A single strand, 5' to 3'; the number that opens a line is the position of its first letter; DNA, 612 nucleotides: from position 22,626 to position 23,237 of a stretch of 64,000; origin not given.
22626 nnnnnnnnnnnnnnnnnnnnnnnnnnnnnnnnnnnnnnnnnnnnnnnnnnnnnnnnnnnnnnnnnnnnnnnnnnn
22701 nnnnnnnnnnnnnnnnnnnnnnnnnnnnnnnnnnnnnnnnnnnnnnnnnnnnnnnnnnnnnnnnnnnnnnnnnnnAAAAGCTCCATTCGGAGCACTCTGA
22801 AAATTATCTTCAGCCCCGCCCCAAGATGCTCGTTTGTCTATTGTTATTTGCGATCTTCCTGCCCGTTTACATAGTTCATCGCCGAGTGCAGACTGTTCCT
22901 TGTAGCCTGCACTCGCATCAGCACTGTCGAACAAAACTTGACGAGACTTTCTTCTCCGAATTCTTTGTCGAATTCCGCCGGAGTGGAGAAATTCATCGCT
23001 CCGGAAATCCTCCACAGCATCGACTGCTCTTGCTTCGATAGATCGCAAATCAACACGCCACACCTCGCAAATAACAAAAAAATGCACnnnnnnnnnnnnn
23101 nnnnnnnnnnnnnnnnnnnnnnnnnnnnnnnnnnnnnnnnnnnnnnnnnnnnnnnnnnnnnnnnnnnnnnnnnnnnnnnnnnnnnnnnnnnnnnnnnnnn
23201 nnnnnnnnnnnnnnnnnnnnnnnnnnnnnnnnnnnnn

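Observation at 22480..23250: GC-rich compositional island between the tRNA cluster and nrdB with no convincing gene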

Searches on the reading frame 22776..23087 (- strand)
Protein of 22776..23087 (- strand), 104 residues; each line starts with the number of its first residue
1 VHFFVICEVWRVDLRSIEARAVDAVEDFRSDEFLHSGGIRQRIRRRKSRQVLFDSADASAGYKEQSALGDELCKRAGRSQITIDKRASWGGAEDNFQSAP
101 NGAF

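Call 11: search_protein_families(library=pfam, max_evalue=1, proteins=[window:22776-23087:-])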
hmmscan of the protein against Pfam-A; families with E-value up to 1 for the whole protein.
seq(104 aa): 0 families

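Call 12: search_protein_families(library=phrogs, max_evalue=1, proteins=[window:22776-23087:-])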
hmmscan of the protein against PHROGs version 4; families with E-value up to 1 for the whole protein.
seq(104 aa): 1 family
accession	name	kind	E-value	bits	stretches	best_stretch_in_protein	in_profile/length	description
phrog_16512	-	unknown function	0.19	13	0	34-51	17-34/56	-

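Call 25: search_dna_similar(query=window:22776-23087:-, collection=phages, mode=protein, max_evalue=1)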
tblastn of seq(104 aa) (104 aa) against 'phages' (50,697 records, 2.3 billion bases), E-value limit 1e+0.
No match.

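Call 30: find_homologous_proteins(query=window:22776-23087:-, max_evalue=10)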
Query seq(104 aa) (104 aa): 1 proteins with E <= 10 among 7 candidates.
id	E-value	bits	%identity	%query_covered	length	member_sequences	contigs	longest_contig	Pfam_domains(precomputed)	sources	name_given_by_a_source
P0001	1.1e-61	223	99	100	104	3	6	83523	-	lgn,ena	-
